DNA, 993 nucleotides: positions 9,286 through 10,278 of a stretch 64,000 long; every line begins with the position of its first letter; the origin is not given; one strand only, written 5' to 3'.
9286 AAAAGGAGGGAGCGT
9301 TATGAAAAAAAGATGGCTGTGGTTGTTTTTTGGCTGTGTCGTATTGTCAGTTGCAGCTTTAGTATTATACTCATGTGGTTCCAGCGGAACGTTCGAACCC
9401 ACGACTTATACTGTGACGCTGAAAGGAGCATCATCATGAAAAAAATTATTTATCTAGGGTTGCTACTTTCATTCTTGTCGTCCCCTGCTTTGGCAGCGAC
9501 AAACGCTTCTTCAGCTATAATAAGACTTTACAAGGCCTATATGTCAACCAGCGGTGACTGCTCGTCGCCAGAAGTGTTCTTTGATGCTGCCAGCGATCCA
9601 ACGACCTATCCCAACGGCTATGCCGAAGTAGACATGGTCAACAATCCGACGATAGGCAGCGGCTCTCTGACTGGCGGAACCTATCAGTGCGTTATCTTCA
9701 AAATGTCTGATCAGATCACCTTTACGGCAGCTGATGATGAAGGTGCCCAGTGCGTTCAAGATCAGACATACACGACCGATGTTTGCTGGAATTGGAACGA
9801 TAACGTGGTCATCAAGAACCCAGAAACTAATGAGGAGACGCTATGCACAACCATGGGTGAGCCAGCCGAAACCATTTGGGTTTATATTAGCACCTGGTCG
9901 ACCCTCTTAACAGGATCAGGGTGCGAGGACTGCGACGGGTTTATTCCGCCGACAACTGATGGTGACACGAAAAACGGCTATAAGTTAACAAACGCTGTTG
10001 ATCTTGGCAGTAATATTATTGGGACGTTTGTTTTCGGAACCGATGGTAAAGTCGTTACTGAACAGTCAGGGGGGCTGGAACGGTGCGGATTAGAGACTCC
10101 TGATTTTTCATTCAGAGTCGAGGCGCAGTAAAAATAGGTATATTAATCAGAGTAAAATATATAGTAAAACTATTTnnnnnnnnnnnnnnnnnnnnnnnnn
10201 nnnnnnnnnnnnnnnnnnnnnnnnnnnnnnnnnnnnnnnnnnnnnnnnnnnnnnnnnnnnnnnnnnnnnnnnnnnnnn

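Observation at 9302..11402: Secreted three-gene module: 45-aa lipoprotein-like micro-ORF, Cys-rich secreted protein and C45-type Ntn-hydrolase lipoprotein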

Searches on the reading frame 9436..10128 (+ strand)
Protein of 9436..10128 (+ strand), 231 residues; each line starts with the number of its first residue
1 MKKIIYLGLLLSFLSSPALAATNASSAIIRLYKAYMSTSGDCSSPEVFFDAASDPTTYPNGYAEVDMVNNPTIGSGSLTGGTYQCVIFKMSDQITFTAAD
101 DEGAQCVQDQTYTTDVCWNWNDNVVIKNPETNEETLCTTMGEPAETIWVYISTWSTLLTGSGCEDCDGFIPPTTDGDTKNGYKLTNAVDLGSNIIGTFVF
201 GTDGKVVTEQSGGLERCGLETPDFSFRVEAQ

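Call 5: search_protein_families(library=pfam, proteins=[window:9436-10128:+], max_evalue=1)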
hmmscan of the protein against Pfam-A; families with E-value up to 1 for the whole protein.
window:9436-10128:+ (231 aa): 0 families

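Call 6: search_protein_families(library=ncbifam, proteins=[window:9436-10128:+], max_evalue=1)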
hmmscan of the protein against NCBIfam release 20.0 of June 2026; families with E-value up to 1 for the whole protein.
window:9436-10128:+ (231 aa): 0 families

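Call 10: find_homologous_proteins(query=window:9436-10128:+)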
Query window:9436-10128:+ (231 aa): 25 proteins with E <= 0.001 among 462 candidates.
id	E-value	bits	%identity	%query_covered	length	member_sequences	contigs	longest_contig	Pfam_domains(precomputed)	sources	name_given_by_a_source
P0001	2.7e-153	526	100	100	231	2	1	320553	-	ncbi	ncbi:MAG: hypothetical protein ABH859_03310 [Pseudomonadota bacterium]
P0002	3.5e-71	257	55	100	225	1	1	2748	-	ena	-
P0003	1.3e-65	239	51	99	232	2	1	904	-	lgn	-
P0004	3.3e-63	231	49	100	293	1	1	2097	-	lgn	-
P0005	1.5e-61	226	49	99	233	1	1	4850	-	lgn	-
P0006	3.9e-60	221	49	99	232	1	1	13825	-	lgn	-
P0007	1.2e-59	220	50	100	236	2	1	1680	-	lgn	-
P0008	4.2e-57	211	48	100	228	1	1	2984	-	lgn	-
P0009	1.9e-56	209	48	99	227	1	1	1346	-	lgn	-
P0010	6.4e-54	201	47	99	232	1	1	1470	-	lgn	-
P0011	9.8e-53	197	45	99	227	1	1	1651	-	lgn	-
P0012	4.0e-51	192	45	100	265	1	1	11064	-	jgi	jgi:hypothetical protein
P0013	2.6e-50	189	46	99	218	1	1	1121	-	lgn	-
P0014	5.3e-48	181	45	99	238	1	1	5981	-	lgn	-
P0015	2.0e-45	173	45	99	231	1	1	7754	-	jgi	jgi:hypothetical protein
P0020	1.6e-40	157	42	100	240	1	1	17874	-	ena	-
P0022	1.7e-35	141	42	92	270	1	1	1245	-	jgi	jgi:hypothetical protein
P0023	1.9e-30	124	37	98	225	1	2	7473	-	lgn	-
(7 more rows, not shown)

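Call 11: find_encoding_contigs(protein=P0001, flank=5000, max_places=3)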
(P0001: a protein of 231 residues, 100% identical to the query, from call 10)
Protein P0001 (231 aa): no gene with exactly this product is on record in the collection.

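Call 12: find_encoding_contigs(protein=P0020, flank=6000, max_places=3)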
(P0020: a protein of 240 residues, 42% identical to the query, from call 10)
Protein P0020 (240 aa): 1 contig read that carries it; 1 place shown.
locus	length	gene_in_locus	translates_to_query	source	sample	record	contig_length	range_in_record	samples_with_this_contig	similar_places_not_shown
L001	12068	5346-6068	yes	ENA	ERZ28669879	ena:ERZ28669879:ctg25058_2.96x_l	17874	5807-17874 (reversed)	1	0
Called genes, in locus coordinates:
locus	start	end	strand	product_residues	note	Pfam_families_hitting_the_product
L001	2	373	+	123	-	?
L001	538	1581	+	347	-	PF06071:YchF-GTPase_C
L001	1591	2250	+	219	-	PF12801:Fer4_5, PF00037:Fer4 (faint), PF12801:Fer4_5 (weak), PF13237:Fer4_10 (faint), PF12797:Fer4_2 (faint)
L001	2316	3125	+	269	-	PF09674:DUF2400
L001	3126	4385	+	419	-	PF03773:ArsP_1, PF00403:HMA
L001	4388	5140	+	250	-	PF01513:NAD_kinase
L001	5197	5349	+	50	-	-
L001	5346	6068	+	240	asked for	-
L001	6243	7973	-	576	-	PF00501:AMP-binding, PF23562:AMP-binding_C_3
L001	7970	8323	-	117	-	PF02021:UPF0102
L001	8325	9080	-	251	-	PF01145:Band_7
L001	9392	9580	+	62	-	PF00830:Ribosomal_L28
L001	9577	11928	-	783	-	-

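Call 13: find_encoding_contigs(protein=P0006, flank=6000, max_places=3)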
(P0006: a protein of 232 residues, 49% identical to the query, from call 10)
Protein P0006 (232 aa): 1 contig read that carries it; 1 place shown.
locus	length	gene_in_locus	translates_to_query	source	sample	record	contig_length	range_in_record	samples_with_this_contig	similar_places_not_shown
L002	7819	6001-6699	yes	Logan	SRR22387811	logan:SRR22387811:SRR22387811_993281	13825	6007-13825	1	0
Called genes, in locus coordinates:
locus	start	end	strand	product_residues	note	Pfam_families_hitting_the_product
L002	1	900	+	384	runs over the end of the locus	PF01168:Ala_racemase_N, PF00842:Ala_racemase_C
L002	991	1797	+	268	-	PF02405:MlaE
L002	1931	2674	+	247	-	PF00005:ABC_tran, PF13304:AAA_21 (faint)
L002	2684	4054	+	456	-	PF02470:MlaD, PF28544:Helical_needle, PF27164:Aq_493_lipo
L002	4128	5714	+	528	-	PF02142:MGS, PF01808:AICARFT_IMPCHas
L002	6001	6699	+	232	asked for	-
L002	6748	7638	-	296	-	PF02673:BacA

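Call 14: find_encoding_contigs(protein=P0012, flank=6000, max_places=3)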
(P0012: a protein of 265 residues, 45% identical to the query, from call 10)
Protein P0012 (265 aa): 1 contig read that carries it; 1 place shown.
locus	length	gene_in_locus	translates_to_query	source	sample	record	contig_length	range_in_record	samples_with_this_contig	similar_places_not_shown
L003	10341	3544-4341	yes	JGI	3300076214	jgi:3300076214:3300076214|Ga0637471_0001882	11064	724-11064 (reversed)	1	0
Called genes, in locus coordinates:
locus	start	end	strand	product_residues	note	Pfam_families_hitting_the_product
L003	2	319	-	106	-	?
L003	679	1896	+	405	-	PF03349:Toluene_X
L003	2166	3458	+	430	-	PF00512:HisKA, PF02518:HATPase_c, PF13581:HATPase_c_2 (weak), PF00990:GGDEF (weak)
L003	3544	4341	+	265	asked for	-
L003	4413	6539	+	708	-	PF00330:Aconitase, PF00694:Aconitase_C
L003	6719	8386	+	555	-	-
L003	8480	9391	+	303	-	PF01370:Epimerase, PF13460:NAD_binding_10 (weak), PF16363:GDP_Man_Dehyd (weak), PF08338:DUF1731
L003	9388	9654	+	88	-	-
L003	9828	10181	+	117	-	-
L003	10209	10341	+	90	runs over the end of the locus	-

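Call 26: predict_structure(alignment_id=A1)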
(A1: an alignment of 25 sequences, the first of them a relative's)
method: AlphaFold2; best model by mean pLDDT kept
length: 231 residues; sequences in the alignment: 25
mean_pLDDT: 87.2   pTM: 0.83
mean pLDDT of the five models: 87.2, 86.5, 86.4, 84.8, 84.5
residues with pLDDT >= 90: 132; 70-90: 72; 50-70: 27; < 50: 0
segments of 3 or more residues with pLDDT < 50: none
pLDDT, mean of each block of 10 residues (from residue 1): 67 66 95 96 95 96 93 82 95 96 95 86 89 87 87 88 83 96 89 73 90 89 76 63
secondary structure, 60 per line:
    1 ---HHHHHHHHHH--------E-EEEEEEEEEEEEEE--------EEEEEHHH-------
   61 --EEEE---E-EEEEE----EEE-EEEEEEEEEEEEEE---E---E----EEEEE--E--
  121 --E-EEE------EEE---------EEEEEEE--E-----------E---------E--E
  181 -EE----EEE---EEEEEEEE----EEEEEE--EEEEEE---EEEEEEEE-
elements in order: H4-13 E24-37 E46-50 E63-66 E72-76 E81-83 E85-98 E111-115 E125-127 E134-136 E146-152 E188-190 E194-201 E206-211 E214-219 E223-230

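Call 29: find_related_loci(query=A1, collection=genome_contigs, flank=5000)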
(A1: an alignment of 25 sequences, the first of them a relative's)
Query A1 (231 aa) in genome_contigs; peptide patterns used: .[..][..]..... (x = any residue, [..] = any of these).
17 stretches matched a pattern; 2 encode a relative of the query (tblastn E <= 1e-3); 2 distinct loci.
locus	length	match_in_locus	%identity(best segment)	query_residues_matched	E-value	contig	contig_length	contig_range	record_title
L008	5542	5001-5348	35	8-122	1e-12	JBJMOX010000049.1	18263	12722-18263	MAG: Gemmatimonadales bacterium isolate H1_18_all_fractions_conc_3_68_14 k255_743607, whole genome shotgun sequence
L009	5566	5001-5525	26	24-227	6e-12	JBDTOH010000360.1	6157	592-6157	MAG: Gemmatimonadota bacterium isolate cluster3_bin.17 NODE_68475_length_6157_cov_5.002622, whole genome shotgun sequenc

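Call 30: find_related_loci(query=A1, collection=metagenome_contigs, flank=5000)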
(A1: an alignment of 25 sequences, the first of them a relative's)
Query A1 (231 aa) in metagenome_contigs; peptide patterns used: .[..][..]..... (x = any residue, [..] = any of these).
41 stretches matched a pattern; 3 encode a relative of the query (tblastn E <= 1e-3); 3 distinct loci.
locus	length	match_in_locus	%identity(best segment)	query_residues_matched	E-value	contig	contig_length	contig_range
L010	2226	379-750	33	15-122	2e-12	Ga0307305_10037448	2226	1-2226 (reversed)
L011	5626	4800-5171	33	15-122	2e-12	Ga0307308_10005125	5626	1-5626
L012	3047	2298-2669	32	15-122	2e-11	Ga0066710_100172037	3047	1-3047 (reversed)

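Call 31: find_encoding_contigs(protein=P0015, flank=5000, max_places=2)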
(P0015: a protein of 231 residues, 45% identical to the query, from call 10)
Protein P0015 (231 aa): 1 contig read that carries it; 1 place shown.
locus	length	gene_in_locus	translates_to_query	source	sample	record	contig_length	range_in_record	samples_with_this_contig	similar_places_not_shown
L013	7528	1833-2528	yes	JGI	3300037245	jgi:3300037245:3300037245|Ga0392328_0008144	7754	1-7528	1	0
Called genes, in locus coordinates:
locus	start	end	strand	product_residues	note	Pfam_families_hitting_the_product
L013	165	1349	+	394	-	PF13191:AAA_16, PF00004:AAA (weak), PF13173:AAA_14 (faint), PF13401:AAA_22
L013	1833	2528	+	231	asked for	-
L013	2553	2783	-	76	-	-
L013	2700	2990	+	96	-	-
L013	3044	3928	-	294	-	PF00561:Abhydrolase_1 (weak), PF12697:Abhydrolase_6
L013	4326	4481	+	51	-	-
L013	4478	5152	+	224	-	-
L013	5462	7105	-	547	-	PF13414:TPR_11 (faint), PF07719:TPR_2 (faint)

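Call 32: find_encoding_contigs(protein=P0023, flank=5000, max_places=2)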
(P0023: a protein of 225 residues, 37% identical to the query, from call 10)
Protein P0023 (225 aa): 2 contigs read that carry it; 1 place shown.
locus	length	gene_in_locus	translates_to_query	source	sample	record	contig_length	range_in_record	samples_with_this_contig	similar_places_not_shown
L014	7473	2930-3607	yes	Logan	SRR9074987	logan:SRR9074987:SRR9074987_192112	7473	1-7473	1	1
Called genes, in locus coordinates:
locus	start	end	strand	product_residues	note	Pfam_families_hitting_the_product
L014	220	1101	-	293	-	PF00072:Response_reg, PF04397:LytTR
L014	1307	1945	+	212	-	PF01569:PAP2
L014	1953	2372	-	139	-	-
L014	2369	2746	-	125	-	PF00392:GntR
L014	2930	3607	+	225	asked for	-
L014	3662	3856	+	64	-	-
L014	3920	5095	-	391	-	PF00990:GGDEF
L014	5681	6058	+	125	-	PF00507:Oxidored_q4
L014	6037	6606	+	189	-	PF01058:Oxidored_q6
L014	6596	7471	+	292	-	?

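Call 33: find_encoding_contigs(protein=P0014, flank=5000, max_places=2)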
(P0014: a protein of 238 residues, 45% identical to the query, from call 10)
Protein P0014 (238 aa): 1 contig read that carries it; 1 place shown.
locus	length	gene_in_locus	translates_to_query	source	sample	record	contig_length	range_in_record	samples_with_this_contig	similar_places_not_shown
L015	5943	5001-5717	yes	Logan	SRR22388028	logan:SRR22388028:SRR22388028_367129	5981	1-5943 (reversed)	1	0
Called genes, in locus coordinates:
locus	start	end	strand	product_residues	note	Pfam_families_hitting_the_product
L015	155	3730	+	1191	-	-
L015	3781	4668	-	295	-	-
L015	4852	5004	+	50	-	-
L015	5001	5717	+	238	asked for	-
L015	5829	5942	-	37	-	?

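Call 50: predict_structure(alignment_id=A4)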
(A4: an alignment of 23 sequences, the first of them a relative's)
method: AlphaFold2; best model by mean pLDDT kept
length: 270 residues; sequences in the alignment: 23
mean_pLDDT: 82.5   pTM: 0.77
mean pLDDT of the five models: 82.5, 82.1, 81.0, 80.4, 79.2
residues with pLDDT >= 90: 115; 70-90: 108; 50-70: 26; < 50: 21
segments of 3 or more residues with pLDDT < 50: 42-58
pLDDT, mean of each block of 10 residues (from residue 1): 80 82 59 79 43 42 89 96 96 94 89 88 95 95 96 85 96 89 90 58 93 88 85 86 83 82 71
secondary structure, 60 per line:
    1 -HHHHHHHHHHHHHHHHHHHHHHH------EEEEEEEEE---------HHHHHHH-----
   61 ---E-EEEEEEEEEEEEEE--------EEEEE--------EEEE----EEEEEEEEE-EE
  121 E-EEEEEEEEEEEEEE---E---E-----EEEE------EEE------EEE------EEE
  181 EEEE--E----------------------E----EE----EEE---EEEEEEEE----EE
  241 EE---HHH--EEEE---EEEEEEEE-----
elements in order: H2-24 E31-39 H49-55 E66-79 E88-92 E101-104 E109-117 E119-121 E123-136 E150-153 E160-162 E169-171 E178-184 E221-223 E227-234 E239-242 E251-254 E258-265

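Call 55: search_protein_families(library=ncbifam, proteins=[P0022, L009:4797-5525:+, P0023], max_evalue=1)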
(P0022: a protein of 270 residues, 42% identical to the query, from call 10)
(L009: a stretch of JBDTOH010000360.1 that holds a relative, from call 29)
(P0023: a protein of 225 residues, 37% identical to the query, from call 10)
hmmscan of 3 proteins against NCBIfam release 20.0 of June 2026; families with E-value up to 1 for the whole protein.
P0022 (270 aa): 0 families

L009:4797-5525:+ (243 aa): 4 families
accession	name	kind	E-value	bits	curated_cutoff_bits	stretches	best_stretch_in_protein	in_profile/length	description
NF003782.0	PRK05371.1-3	subfamily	0.039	12.3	711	1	4-55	4-55/648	Xaa-Pro dipeptidyl-peptidase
NF053527.1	lipo_Cory_WKLS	subfamily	0.047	13.6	105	1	12-45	3-36/166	WKL family lipoprotein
NF047847.2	SS_mature_LptM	equivalog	0.092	12.9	27.7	1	6-26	1-21/31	LPS translocon maturation chaperone LptM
NF053532.1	lipo_SCO4651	subfamily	0.42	10.2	65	1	9-56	3-51/277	SCO4651 family lipoprotein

P0023 (225 aa): 1 family
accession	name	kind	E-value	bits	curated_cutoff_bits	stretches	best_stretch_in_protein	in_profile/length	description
TIGR04008.1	WcaF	equivalog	0.076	12.9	326.3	1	10-51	134-174/180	colanic acid biosynthesis acetyltransferase WcaF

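Call 66: search_protein_families(library=pfam, alignment_id=A1, max_evalue=0.1)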
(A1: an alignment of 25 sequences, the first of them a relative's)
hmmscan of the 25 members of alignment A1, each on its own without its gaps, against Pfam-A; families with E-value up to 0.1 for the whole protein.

A. member 1, P0001 (231 aa): 0 families

B. families by the number of members that match (of 25 scanned): 1 family
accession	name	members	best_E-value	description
PF06434.19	Aconitase_2_N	2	0.034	Aconitate hydratase 2 N-terminus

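Call 68: fold_search(model_id=the predicted structure, library=pdb)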
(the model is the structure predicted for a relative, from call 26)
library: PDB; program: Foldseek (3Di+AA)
matches with E <= 10: 171; with E <= 0.001: 0
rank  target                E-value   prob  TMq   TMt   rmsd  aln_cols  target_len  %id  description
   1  1bu8                  1.9e-01  0.07  0.10  0.06  14.7       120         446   15  RAT PANCREATIC LIPASE RELATED PROTEIN 2 (released 1998-12-23)
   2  2pvs_B                6.3e-01  0.02  0.08  0.05  15.4       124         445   16  Structure of human pancreatic lipase related protein 2 mutant N336Q (released 2007-12-18)
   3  8era_C                6.6e-01  0.03  0.15  0.13  20.5       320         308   10  RMC-5552 in complex with mTORC1 and FKBP12 (released 2022-12-28)
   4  6p0d_A                8.6e-01  0.02  0.10  0.06  16.2       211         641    8  Human DNA Ligase 1 (E346A/E592A) Bound to an Adenylated, hydroxyl terminated DNA nick (released 2019-12-11)
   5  1rp1                  9.1e-01  0.04  0.11  0.07  14.7       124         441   14  DOG PANCREATIC LIPASE RELATED PROTEIN 1 (released 1998-06-17)
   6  6voa_C                1.0e+00  0.02  0.11  0.07  18.5       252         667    7  Cryo-EM structure of the BBSome-ARL6 complex (released 2020-06-24)
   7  6vnw_C                1.1e+00  0.02  0.11  0.07  18.5       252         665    7  Cryo-EM structure of apo-BBSome (released 2020-07-01)
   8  5wc3_0                1.4e+00  0.02  0.07  0.11  18.0        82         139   17  SpoIIIAG (released 2017-08-16)
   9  9e78_0O               1.4e+00  0.02  0.12  0.10  19.9       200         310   10  48-nm repeat of the Leishmania tarentolae doublet microtubule (released 2025-03-12)
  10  3pay_A                1.5e+00  0.01  0.11  0.09  24.2       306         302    8  Crystal structure of a putative adhesin (BACOVA_04077) from Bacteroides ovatus at 2.50 A resolution (released 2010-11-10)
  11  4xlw_H                1.5e+00  0.01  0.12  0.11  17.3       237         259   10  Complex of Notch1 (EGF11-13) bound to Delta-like 4 (N-EGF2) (released 2015-03-04)
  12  4ni6                  1.6e+00  0.04  0.13  0.18  11.3       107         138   16  Repeat domain 1 of Clostridium perfringens CPE0147 (released 2013-12-04)
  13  6zoy_A                1.6e+00  0.01  0.09  0.04  19.5       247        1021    8  Structure of Disulphide-stabilized SARS-CoV-2 Spike Protein Trimer (x1 disulphide-bond mutant, S383C, D985C, K986P, V9 (released 2020-07-22)
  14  7eie_A                1.8e+00  0.02  0.14  0.20  12.1       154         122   11  Crystal structure of YEATS2 YEATS domain (released 2022-04-06)
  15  7p5z_4                1.9e+00  0.01  0.12  0.06  19.8       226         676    8  Structure of a DNA-loaded MCM double hexamer engaged with the Dbf4-dependent kinase (released 2022-02-02)
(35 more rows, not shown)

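Call 83: search_protein_representatives(alignment_id=A4)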
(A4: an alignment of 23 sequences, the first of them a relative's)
Query: 23 sequences, 226 profile positions. Proteins with E-value up to 0.001 (for the whole library): 546; up to 1e-10: 447; up to 1e-30: 137. The best 150 are listed.
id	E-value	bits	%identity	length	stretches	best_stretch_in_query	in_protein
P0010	1.1e-93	329.2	-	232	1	1-225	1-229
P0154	1.5e-86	305.8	-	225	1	1-225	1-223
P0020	1.4e-78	279.7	-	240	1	1-225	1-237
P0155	4.5e-72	258.5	-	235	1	1-225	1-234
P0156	5.0e-70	251.8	-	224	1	1-225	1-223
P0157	3.4e-67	242.5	-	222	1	1-224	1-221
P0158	5.8e-67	241.7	-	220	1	1-224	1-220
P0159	2.9e-66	239.4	-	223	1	1-225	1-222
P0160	4.9e-66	238.7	-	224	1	1-225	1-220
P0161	1.5e-62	227.3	-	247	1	1-224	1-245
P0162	9.6e-62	224.7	-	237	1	1-225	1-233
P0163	5.1e-59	215.7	-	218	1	5-224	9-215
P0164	1.8e-55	204.2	-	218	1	1-224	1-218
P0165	2.6e-55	203.6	-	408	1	67-225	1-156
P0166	5.0e-55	202.7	-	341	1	5-224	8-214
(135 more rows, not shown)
